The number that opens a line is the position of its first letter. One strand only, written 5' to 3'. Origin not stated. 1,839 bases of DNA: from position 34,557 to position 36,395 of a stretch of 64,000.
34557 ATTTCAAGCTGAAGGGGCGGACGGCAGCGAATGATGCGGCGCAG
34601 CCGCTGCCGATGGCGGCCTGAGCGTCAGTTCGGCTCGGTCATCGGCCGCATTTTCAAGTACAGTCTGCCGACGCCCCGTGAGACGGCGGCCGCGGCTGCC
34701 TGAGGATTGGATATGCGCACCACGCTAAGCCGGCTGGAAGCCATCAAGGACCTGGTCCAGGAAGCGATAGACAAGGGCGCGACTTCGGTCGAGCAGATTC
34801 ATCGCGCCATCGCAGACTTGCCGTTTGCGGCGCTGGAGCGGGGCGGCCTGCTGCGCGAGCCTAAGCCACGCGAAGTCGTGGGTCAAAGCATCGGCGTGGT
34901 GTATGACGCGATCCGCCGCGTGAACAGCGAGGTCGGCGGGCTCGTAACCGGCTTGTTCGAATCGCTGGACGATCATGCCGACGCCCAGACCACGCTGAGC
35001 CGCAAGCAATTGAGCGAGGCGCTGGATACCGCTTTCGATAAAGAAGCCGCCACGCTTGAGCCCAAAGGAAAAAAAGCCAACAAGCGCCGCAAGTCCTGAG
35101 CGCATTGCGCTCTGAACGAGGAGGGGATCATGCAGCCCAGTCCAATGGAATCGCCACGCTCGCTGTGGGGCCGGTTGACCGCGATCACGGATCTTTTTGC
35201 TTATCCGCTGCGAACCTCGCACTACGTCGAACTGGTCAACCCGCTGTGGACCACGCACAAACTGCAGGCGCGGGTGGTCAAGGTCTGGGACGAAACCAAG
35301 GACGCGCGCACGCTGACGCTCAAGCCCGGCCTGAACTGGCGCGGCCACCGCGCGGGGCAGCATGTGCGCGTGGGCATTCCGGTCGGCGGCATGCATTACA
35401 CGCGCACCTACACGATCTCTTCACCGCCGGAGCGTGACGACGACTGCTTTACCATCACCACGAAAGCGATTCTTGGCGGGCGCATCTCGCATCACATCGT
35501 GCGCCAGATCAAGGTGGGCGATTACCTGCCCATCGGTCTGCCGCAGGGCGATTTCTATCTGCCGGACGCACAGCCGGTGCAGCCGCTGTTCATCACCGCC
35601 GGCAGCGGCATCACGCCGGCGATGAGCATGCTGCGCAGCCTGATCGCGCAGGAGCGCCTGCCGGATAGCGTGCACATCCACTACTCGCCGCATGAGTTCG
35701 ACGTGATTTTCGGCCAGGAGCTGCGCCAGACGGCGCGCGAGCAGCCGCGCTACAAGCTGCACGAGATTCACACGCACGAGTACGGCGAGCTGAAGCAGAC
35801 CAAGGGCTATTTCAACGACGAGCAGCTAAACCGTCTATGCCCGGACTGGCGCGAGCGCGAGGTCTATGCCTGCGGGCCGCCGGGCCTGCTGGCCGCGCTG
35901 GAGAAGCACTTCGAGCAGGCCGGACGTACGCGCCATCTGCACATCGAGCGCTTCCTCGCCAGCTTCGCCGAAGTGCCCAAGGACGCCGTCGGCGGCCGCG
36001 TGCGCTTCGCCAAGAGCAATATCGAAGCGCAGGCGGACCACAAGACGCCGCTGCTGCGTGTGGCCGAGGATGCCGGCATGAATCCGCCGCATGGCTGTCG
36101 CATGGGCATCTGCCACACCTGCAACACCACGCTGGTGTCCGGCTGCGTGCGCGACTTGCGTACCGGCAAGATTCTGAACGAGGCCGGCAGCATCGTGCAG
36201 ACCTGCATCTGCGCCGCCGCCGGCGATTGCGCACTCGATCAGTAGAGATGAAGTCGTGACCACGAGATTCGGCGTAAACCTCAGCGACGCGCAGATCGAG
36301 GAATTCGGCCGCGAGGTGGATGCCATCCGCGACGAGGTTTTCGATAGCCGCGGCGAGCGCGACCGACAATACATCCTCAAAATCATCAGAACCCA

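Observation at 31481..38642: Expanded DesT/DesC/DesB-type desaturase array: 1 regulator, 2 reductases, 3 desaturases and an orphan ORF in one co-directional block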

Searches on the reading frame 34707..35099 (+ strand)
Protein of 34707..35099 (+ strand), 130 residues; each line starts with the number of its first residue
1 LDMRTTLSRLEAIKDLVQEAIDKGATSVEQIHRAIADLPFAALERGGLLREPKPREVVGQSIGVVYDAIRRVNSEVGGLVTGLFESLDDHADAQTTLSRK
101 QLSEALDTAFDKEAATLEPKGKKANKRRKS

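Call 4: search_protein_families(library=ncbifam, proteins=[window:34707-35099:+])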
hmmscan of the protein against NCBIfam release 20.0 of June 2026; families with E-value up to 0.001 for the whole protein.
window:34707-35099:+ (130 aa): 0 families

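Call 5: search_protein_families(library=pfam, proteins=[window:34707-35099:+])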
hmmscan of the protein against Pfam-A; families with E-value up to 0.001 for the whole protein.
window:34707-35099:+ (130 aa): 0 families

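Call 27: find_homologous_proteins(query=window:34713-35099:+, max_evalue=0.001)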
Query window:34713-35099:+ (128 aa): 58 proteins with E <= 0.001 among 88 candidates.
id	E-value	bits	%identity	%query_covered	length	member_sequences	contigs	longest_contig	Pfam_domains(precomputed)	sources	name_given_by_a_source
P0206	1.6e-73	262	100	100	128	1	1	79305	-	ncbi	ncbi:MAG: hypothetical protein ACRETN_14245 [Nevskiales bacterium]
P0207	5.6e-57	209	87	91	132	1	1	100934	-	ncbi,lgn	-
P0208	3.1e-38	148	61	98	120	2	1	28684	-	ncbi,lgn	-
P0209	4.2e-37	145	61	98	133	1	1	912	-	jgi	jgi:hypothetical protein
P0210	7.4e-36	141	61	98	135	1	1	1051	-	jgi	jgi:hypothetical protein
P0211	1.1e-33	134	64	80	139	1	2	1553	-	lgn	-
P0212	2.6e-29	120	63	74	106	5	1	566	-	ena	-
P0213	6.6e-29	118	62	74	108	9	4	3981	-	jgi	jgi:hypothetical protein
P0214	6.7e-29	118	62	74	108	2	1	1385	-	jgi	jgi:hypothetical protein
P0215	9.2e-29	118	59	77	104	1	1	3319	-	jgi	-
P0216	2.6e-28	116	62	74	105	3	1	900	-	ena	-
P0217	1.8e-27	114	65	73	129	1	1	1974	-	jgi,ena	-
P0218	2.0e-27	114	60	71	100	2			-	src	-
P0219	4.1e-27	113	60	74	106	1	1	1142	-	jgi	jgi:hypothetical protein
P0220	6.4e-27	112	60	74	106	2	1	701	-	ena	-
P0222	1.4e-26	111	63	73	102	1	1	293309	-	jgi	jgi:predicted nucleic acid-binding Zn-ribbon protein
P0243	1.8e-23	101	59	73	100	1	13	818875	-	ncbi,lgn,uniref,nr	ncbi:hypothetical protein DFR26_0278 [Paraperlucidibaca baekdonensis]|uniref:Uncharacterized protein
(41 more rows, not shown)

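Call 28: find_encoding_contigs(protein=P0207, flank=10000, max_places=1)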
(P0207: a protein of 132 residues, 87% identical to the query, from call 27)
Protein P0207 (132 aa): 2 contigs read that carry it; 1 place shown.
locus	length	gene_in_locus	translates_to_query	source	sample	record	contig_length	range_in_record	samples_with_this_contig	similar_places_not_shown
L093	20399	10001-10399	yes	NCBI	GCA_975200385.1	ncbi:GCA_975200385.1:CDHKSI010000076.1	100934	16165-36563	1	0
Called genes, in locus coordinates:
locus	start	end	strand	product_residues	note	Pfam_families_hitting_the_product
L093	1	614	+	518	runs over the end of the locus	PF11794:HpaB_N, PF03241:HpaB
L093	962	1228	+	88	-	PF02201:SWIB, PF26291:SWIB_eIF2D (weak)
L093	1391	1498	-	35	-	-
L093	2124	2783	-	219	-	PF00211:Guanylate_cyc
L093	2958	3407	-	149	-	-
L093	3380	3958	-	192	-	-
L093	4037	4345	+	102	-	PF00355:Rieske, PF13806:Rieske_2, PF22543:Rieske_4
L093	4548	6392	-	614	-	PF00009:GTP_EFTU, PF22042:EF-G_D2 (weak), PF03144:GTP_EFTU_D2, PF00679:EFG_C, PF21018:BipA_C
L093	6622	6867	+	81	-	-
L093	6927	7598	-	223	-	PF00440:TetR_N (weak), PF21943:TetR_C_46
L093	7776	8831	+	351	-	PF00175:NAD_binding_1, PF00111:Fer2 (weak)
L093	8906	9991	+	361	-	PF00487:FA_desaturase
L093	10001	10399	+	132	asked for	-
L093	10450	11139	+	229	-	PF00484:Pro_CA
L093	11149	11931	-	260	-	PF00378:ECH_1, PF16113:ECH_2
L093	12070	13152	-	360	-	PF20067:SSL_N, PF08450:SGL, PF03088:Str_synth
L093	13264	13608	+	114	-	-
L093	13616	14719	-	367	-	PF01070:FMN_dh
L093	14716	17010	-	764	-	-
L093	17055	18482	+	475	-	PF00224:PK, PF02887:PK_C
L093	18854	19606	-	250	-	PF00378:ECH_1, PF16113:ECH_2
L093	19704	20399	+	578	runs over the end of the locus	-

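Call 29: find_encoding_contigs(protein=P0243, flank=8000, max_places=1)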
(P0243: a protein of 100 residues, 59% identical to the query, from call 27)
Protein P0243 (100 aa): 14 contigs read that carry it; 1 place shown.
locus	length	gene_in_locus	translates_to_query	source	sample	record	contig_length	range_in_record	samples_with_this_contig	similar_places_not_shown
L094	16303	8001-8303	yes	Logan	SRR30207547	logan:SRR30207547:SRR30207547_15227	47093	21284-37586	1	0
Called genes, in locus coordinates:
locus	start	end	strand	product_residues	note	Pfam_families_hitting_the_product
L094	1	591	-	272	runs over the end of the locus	PF00950:ABC-3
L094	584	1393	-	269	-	PF00005:ABC_tran, PF13304:AAA_21 (faint)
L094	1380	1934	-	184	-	PF01475:FUR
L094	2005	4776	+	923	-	PF02739:5_3_exonuc_N, PF01367:5_3_exonuc, PF01612:DNA_pol_A_exo1, PF22619:DNA_polI_exo1, PF00476:DNA_pol_A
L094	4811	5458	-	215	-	PF03193:RsgA_GTPase (faint), PF01926:MMR_HSR1, PF02421:FeoB_N (weak)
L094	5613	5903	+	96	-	PF13442:Cytochrome_CBB3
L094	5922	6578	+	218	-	PF00034:Cytochrom_C, PF13442:Cytochrome_CBB3 (weak), PF00034:Cytochrom_C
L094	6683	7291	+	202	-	PF01323:DSBA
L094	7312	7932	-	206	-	PF00440:TetR_N (weak), PF21943:TetR_C_46 (weak)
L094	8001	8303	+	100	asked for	-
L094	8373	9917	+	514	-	PF01676:Metalloenzyme, PF06415:iPGM_N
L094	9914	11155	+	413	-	PF01551:Peptidase_M23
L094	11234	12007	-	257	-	PF00977:His_biosynth, PF01207:Dus (faint), PF05690:ThiG (faint), PF02581:TMP-TENI (faint), PF03060:NMO (faint)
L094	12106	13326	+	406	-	PF00070:Pyr_redox (faint), PF00890:FAD_binding_2, PF01266:DAO, PF03486:HI0933_like, PF07992:Pyr_redox_2 (faint), PF12831:FAD_oxidored, PF13450:NAD_binding_8 (weak), PF22780:HI0933_like_1st, +1 more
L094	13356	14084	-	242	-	PF00977:His_biosynth, PF01207:Dus (faint)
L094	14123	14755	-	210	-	PF00117:GATase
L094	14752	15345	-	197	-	PF00475:IGPD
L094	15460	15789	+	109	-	PF12568:PanZ (weak)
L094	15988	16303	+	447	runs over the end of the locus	PF00654:Voltage_CLC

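Call 30: find_encoding_contigs(protein=P0222, flank=8000, max_places=1)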
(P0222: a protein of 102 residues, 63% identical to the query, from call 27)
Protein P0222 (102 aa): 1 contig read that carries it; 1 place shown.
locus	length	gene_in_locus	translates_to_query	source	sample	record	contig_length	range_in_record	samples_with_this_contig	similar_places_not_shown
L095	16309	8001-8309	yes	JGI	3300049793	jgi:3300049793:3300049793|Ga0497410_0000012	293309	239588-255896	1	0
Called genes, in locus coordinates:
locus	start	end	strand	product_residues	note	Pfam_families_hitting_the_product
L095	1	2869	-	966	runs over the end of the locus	PF04773:FecR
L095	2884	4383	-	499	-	PF07719:TPR_2 (faint), PF14559:TPR_19, PF04575:SlipAM (faint)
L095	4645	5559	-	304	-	PF00440:TetR_N (weak), PF21943:TetR_C_46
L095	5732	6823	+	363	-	PF00970:FAD_binding_6 (weak), PF00175:NAD_binding_1, PF00111:Fer2 (weak)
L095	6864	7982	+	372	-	PF00487:FA_desaturase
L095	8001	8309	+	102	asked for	-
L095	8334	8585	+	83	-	-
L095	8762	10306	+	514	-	PF01676:Metalloenzyme, PF06415:iPGM_N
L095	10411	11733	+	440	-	PF01551:Peptidase_M23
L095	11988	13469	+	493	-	PF22694:CtpB_N-like, PF00595:PDZ, PF13180:PDZ_2, PF17820:PDZ_6, PF03572:Peptidase_S41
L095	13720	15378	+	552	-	PF00072:Response_reg, PF00989:PAS, PF08448:PAS_4, PF13426:PAS_9, PF00989:PAS, PF08448:PAS_4, PF13188:PAS_8, PF00990:GGDEF, +3 more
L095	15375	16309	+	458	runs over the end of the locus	PF00989:PAS, PF08448:PAS_4, PF13426:PAS_9, PF00989:PAS, PF08448:PAS_4, PF13426:PAS_9, PF07536:HWE_HK, PF07568:HisKA_2, +6 more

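Call 47: search_protein_families(alignment_id=A2, library=pfam, max_evalue=1)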
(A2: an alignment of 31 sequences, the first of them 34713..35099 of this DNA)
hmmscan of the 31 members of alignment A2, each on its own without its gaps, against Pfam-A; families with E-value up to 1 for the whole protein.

A. member 1, window:34713-35099:+ (128 aa): 1 family
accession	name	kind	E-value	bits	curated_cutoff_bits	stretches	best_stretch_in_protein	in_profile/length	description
PF20572.3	DUF6781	-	0.0088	16.3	27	1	63-118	126-181/213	Family of unknown function (DUF6781)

B. families by the number of members that match (of 31 scanned): 52 families (the first 25 are shown)
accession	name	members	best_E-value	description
PF20572.3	DUF6781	10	0.00023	Family of unknown function (DUF6781)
PF25574.1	TPR_IMB1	7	0.00083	Importin subunit beta-1-like, TPR repeats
PF03885.18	DUF327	6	0.0014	Protein of unknown function (DUF327)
PF12324.14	HTH_15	5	0.021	Helix-turn-helix domain of alkylmercury lyase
PF07464.16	ApoLp-III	2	0.0026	Apolipophorin-III precursor (apoLp-III)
PF06009.19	Laminin_II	2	0.0059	Laminin Domain II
PF23854.1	DUF7217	2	0.028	Domain of unknown function (DUF7217)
PF12902.13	Ferritin-like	2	0.044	Ferritin-like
PF23706.1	Rv1893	2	0.05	Rv1893-like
PF00601.24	Flu_NS2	2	0.063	Influenza non-structural protein (NS2)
PF08946.15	Osmo_CC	2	0.069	Osmosensory transporter coiled coil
PF16859.10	TetR_C_11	2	0.071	Tetracyclin repressor-like, C-terminal domain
PF07889.17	DUF1664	2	0.079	Protein of unknown function (DUF1664)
PF10186.14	ATG14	2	0.1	Vacuolar sorting 38 and autophagy-related subunit 14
PF00454.33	PI3_PI4_kinase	2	0.11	Phosphatidylinositol 3- and 4-kinase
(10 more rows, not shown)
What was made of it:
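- On Phasin / lipid-droplet protein (considered for Orf130): Sub-threshold DUF6781 matches appear in 10 of 31 members and ApoLp-III in 2 of 31 (call 47).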

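Call 49: predict_structure(alignment_id=A2)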
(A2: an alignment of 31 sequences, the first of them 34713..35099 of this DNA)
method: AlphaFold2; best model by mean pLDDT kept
length: 128 residues; sequences in the alignment: 31
mean_pLDDT: 85.5   pTM: 0.53
mean pLDDT of the five models: 85.5, 83.6, 82.0, 80.1, 75.6
residues with pLDDT >= 90: 58; 70-90: 55; 50-70: 15; < 50: 0
segments of 3 or more residues with pLDDT < 50: none
pLDDT, mean of each block of 10 residues (from residue 1): 84 93 93 91 85 88 94 94 88 84 84 67 64
secondary structure, 60 per line:
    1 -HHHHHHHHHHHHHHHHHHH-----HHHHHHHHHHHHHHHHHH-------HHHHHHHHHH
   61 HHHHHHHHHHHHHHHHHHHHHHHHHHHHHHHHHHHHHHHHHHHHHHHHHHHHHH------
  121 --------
elements in order: H2-20 H26-43 H51-114
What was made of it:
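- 34713..35099 (+): Orf130: conserved small helical protein, third gene of the DesT-linked operon. The AF2 model has pLDDT 85.5 and three helices (call 49).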

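Call 53: fold_search(model_id=the predicted structure, library=pdb)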
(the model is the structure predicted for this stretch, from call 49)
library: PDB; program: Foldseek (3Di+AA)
matches with E <= 10: 26; with E <= 0.001: 0
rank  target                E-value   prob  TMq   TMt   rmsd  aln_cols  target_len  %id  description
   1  8j8k_A                3.0e+00  0.08  0.21  0.12   8.1        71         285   24  Membrane bound PRTase, C3 symmetry, acceptor bound (released 2024-02-07)
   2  3okq                  3.7e+00  0.11  0.32  0.33  17.6       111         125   16  Crystal structure of a core domain of yeast actin nucleation cofactor Bud6 (released 2011-09-14)
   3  4wfc_B                3.7e+00  0.10  0.32  0.34  12.3       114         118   12  Structure of the Rrp6-Rrp47 interaction (released 2014-10-29)
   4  1op1                  4.0e+00  0.12  0.23  0.34   7.4        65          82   14  Solution NMR structure of domain 1 of receptor associated protein (released 2003-08-26)
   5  6y0c_B                4.6e+00  0.10  0.27  0.07   6.5        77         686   17  Influenza C virus polymerase in complex with human ANP32A - Subclass 2 (released 2020-11-25)
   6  3lqj_B                4.9e+00  0.07  0.19  0.15   6.6        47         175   28  Crystal structure of MLL1 PHD3-Bromo complexed with H3(1-9)K4me3 peptide (released 2010-07-07)
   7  9c3h_SB               4.9e+00  0.06  0.21  0.12  13.8        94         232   14  Structure of the CNOT3-bound human 80S ribosome with tRNA-ARG in the P-site. (released 2024-12-04)
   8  4wfd_B                5.7e+00  0.10  0.32  0.40  10.3        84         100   13  Structure of the Rrp6-Rrp47-Mtr4 interaction (released 2014-10-29)
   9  6lxw_S                6.1e+00  0.08  0.24  0.44   7.6        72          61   10  Cryo-EM structure of human secretory immunoglobulin A in complex with the N-terminal domain of SpsA (released 2020-05-27)
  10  4zws_B                6.1e+00  0.02  0.16  0.17  20.2        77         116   21  Crystal Structure of the Bacteriophage T4 recombination mediator protein UvsY, Lattice Type III (released 2016-03-02)
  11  9hm6_A                6.5e+00  0.06  0.22  0.04  13.6        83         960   17  Structure of Ba1Cas12a3 ternary complex (released 2025-12-17)
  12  9c3i_S                6.5e+00  0.05  0.21  0.12  13.3        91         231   15  Rebuilt CNOT3/tRNA-LEU structure (released 2024-12-04)
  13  6w6j_D                6.5e+00  0.04  0.14  0.05   7.5        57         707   19  The Mycobacterium tuberculosis ClpB disaggregase hexamer structure with a locally refined N-terminal domain in the pre (released 2021-05-26)
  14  9dec_C                7.0e+00  0.09  0.25  0.37   8.2        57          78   16  Crystal Structure of D9-threaded (released 2025-03-26)
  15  6ygi_C                7.0e+00  0.04  0.20  0.17  12.2        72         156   10  Duck hepatitis B virus capsid Mutant R124E_delta78-122 (released 2020-09-02)
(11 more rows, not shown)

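Call 63: search_protein_representatives(alignment_id=A2)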
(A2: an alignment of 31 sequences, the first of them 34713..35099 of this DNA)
Query: 31 sequences, 128 profile positions. Proteins with E-value up to 0.001 (for the whole library): 754; up to 1e-10: 277; up to 1e-30: 13. The best 150 are listed.
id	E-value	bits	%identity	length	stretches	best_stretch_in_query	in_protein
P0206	7.7e-46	171.5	-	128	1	1-126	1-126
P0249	2.7e-41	156.8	-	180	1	2-110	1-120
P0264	1.9e-39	150.9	-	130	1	1-124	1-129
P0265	9.7e-38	145.3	-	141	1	2-104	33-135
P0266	1.3e-36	141.7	-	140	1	3-104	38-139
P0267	1.9e-36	141.2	-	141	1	2-120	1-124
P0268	1.3e-34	135.3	-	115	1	3-110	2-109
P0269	4.2e-34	133.6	-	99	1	3-100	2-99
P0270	4.4e-33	130.3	-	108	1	3-106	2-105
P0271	7.0e-33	129.6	-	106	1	4-105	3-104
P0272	4.4e-32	127.1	-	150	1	2-114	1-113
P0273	6.9e-32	126.4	-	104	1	3-103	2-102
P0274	3.7e-31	124.1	-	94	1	11-102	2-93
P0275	1.8e-30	121.8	-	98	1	2-101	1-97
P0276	1.9e-30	121.7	-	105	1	1-101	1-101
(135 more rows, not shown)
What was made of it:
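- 34713..35099 (+): 58 clusters by word search (call 27) and 754 50%-identity clusters by HMMER (call 63).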

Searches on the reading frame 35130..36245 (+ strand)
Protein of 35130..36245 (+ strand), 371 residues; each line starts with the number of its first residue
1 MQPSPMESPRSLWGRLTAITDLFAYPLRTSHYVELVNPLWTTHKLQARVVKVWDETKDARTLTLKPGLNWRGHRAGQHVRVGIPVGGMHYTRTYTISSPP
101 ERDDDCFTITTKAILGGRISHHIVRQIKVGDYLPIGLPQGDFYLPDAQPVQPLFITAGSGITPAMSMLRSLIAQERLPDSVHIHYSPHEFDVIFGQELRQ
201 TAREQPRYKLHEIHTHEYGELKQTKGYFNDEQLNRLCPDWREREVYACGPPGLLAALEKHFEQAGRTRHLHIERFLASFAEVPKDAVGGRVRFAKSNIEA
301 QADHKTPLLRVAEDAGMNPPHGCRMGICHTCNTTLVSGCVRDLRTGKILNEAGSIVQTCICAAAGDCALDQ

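Call 4: search_protein_families(library=ncbifam, proteins=[window:35130-36245:+])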
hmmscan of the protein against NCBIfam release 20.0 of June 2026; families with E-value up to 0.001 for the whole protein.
window:35130-36245:+ (371 aa): 17 families
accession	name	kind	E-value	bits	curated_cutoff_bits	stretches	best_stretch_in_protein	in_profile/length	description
NF058606.1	GlBtMonoRdsGbcB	equivalog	1.3e-39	136.1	500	1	39-368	8-359/362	glycine betaine monooxygenase reductase subunit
NF007964.0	PRK10684.1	equivalog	5.8e-39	134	383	1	47-369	12-332/333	NADH oxidoreductase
TIGR02160.1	PA_CoA_Oxy5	hypoth_equivalog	1.2e-30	106.5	420.8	1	48-341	5-318/352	1,2-phenylacetyl-CoA epoxidase subunit PaaE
NF040810.1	BenC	equivalog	5.1e-28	98.2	430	1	42-278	102-333/333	benzoate 1,2-dioxygenase electron transfer component BenC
NF009805.0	PRK13289.1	equivalog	9.7e-27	93.9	432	1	49-275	159-392/399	NO-inducible flavohemoprotein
NF045803.1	MethMoxFADbindMmoC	equivalog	5.1e-23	81.4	500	1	74-278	141-343/343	aromatic/alkene monooxygenase hydroxylase FAD-binding subunit MmoC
NF008822.0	PRK11872.1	equivalog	1e-19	70.8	402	1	74-278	138-338/341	anthranilate 1,2-dioxygenase electron transfer component AntC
NF004317.0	PRK05713.1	equivalog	1.6e-13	50.6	338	2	44-220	91-263/312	iron-sulfur-binding ferredoxin reductase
NF005963.0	PRK08051.1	equivalog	1.1e-07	31.5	230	1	44-268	3-223/233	NAD(P)H-flavin reductase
TIGR02008.1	fdx_plant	subfamily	5.3e-07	29.3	81.15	1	298-369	15-88/97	ferredoxin [2Fe-2S]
TIGR01941.1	nqrF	equivalog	6.7e-07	28.6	295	1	96-267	227-394/405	NADH:ubiquinone reductase (Na(+)-transporting) subunit F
NF007985.1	PRK10713.1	equivalog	4.4e-06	26.2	75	1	296-370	8-80/81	class I ribonucleotide reductase maintenance protein YfaE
NF008178.0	PRK10926.1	equivalog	7.2e-06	25.4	390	1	46-200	6-157/248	ferredoxin--NADP(+) reductase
NF000796.0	PRK00054.1-1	equivalog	5.6e-05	22.5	224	1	46-276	5-204/254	dihydroorotate dehydrogenase electron transfer subunit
NF000797.0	PRK00054.1-2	equivalog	5.6e-05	22.5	270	1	73-267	42-220/267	dihydroorotate dehydrogenase electron transfer subunit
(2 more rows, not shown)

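Call 5: search_protein_families(library=pfam, proteins=[window:35130-36245:+])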
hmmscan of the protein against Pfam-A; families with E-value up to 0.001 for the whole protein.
window:35130-36245:+ (371 aa): 3 families
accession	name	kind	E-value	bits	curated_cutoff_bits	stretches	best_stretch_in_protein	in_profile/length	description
PF00175.26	NAD_binding_1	-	1.2e-11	45.7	22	1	154-257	1-107/109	Oxidoreductase NAD-binding domain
PF00970.30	FAD_binding_6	-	6.4e-08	33.3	21.1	1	56-143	11-99/99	Oxidoreductase FAD-binding domain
PF00111.32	Fer2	-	6.6e-08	32.8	21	1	296-362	6-75/77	2Fe-2S iron-sulfur cluster binding domain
